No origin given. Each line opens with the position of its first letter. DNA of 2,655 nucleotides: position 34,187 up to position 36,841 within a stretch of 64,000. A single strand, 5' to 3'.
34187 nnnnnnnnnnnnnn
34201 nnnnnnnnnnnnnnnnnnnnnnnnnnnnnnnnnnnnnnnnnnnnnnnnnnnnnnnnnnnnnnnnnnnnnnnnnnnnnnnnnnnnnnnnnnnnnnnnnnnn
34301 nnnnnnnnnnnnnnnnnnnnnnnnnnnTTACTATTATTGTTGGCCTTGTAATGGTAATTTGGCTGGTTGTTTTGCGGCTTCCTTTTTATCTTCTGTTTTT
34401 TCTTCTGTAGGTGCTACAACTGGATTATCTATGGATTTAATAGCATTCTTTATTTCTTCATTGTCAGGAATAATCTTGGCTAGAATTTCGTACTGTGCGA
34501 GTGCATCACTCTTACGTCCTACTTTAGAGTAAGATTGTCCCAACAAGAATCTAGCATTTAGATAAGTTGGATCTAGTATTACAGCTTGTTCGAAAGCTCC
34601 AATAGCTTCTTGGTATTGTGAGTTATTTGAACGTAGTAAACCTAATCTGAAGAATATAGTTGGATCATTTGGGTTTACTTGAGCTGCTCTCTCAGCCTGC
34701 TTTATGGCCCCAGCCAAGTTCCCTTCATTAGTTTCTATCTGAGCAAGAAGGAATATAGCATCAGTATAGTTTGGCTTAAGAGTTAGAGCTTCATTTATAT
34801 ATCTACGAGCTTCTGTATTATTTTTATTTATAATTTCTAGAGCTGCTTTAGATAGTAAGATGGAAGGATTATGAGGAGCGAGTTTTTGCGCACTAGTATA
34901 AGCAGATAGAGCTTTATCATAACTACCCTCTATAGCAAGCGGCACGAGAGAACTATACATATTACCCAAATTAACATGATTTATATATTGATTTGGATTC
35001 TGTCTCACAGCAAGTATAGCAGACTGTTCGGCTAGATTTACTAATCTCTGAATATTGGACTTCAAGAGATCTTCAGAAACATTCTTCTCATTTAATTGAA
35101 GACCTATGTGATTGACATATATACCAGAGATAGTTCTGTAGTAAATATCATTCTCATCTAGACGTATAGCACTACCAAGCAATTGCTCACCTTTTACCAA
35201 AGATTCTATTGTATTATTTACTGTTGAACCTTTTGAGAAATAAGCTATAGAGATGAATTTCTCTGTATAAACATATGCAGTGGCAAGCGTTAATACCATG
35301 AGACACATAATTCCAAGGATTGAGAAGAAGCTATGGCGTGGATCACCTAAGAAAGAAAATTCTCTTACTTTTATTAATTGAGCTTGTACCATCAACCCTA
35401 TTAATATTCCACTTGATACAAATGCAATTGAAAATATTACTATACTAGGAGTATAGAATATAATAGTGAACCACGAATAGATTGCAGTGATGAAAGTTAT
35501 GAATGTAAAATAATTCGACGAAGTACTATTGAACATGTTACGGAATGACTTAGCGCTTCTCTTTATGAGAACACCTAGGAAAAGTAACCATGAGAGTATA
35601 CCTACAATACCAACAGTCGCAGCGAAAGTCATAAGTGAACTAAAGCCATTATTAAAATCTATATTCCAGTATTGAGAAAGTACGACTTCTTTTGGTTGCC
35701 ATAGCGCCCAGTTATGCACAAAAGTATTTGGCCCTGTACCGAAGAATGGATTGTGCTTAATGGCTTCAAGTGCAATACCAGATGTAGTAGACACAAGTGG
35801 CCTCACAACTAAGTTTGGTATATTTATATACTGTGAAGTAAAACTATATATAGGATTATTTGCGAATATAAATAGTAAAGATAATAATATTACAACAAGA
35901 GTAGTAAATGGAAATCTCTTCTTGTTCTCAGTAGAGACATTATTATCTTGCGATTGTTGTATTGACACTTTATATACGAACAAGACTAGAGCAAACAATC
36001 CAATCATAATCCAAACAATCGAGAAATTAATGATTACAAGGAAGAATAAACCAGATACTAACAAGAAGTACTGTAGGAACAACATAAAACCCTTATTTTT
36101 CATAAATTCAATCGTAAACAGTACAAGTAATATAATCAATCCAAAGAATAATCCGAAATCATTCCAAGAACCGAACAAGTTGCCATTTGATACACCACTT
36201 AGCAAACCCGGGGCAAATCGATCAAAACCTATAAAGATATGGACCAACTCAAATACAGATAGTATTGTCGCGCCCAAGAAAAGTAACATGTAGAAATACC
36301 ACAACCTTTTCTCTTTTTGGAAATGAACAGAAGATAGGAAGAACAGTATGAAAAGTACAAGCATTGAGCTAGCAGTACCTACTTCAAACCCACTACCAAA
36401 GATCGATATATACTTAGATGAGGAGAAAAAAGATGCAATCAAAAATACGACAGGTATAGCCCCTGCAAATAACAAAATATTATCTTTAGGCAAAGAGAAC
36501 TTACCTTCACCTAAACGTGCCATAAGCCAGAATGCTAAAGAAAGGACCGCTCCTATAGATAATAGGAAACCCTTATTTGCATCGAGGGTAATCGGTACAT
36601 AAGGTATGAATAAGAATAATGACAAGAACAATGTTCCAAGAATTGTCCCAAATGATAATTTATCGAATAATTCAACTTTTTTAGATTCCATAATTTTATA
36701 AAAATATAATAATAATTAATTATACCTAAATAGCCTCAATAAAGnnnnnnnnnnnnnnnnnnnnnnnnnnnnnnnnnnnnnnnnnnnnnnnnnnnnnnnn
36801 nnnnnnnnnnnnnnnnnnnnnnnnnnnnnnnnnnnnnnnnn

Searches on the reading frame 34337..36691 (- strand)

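Call 51: search_protein_families(library=pfam, proteins=[window:34337-36691:-], max_evalue=0.001)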
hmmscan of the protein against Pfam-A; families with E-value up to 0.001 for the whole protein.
window:34337-36691:- (785 aa): 16 families
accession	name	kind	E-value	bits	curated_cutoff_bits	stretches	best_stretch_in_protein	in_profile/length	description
PF07719.23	TPR_2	-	1.9e-19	68.5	27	0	679-710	3-34/34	Tetratricopeptide repeat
PF14559.12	TPR_19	-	2.3e-18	66.7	25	2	691-751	5-65/68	Tetratricopeptide repeat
PF00515.34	TPR_1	-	1.3e-15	56.8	27.8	1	679-710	3-34/34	Tetratricopeptide repeat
PF13428.12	TPR_14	-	4.1e-15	55.2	23.5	1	645-684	3-42/44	Tetratricopeptide repeat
PF13432.12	TPR_16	-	3.4e-14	53.4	32.7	1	682-744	2-64/65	Tetratricopeptide repeat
PF13431.12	TPR_17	-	4.7e-14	51.8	24.4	0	667-697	3-33/34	Tetratricopeptide repeat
PF13414.12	TPR_11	-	1.1e-12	47.8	26.8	2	692-725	9-42/42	TPR repeat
PF23914.1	TPR_CcmH_CycH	-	1.9e-11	44.5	42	1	589-676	64-154/158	Cytochrome c-type biogenesis protein H TPR domain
PF13181.12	TPR_8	-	6e-11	42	25.7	0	679-709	3-33/34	Tetratricopeptide repeat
PF12895.13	ANAPC3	-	1.5e-07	32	27.2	1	657-734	3-79/82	Anaphase-promoting complex, cyclosome, subunit 3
PF13371.12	TPR_9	-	8.9e-07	29.3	35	0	655-709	7-61/73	Tetratricopeptide repeat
PF25062.1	ARM_TT21_N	-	2.3e-05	24.7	40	0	611-713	102-204/222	Tetratricopeptide repeat protein 21 N-terminal ARM repeat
PF13174.12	TPR_6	-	3.1e-05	24.8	26.3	0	680-704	3-27/33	Tetratricopeptide repeat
PF13176.12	TPR_7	-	0.0003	21.1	27.9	0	682-708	4-32/36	Tetratricopeptide repeat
PF13424.12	TPR_12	-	0.00037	21.1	30.1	0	682-735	8-69/77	Tetratricopeptide repeat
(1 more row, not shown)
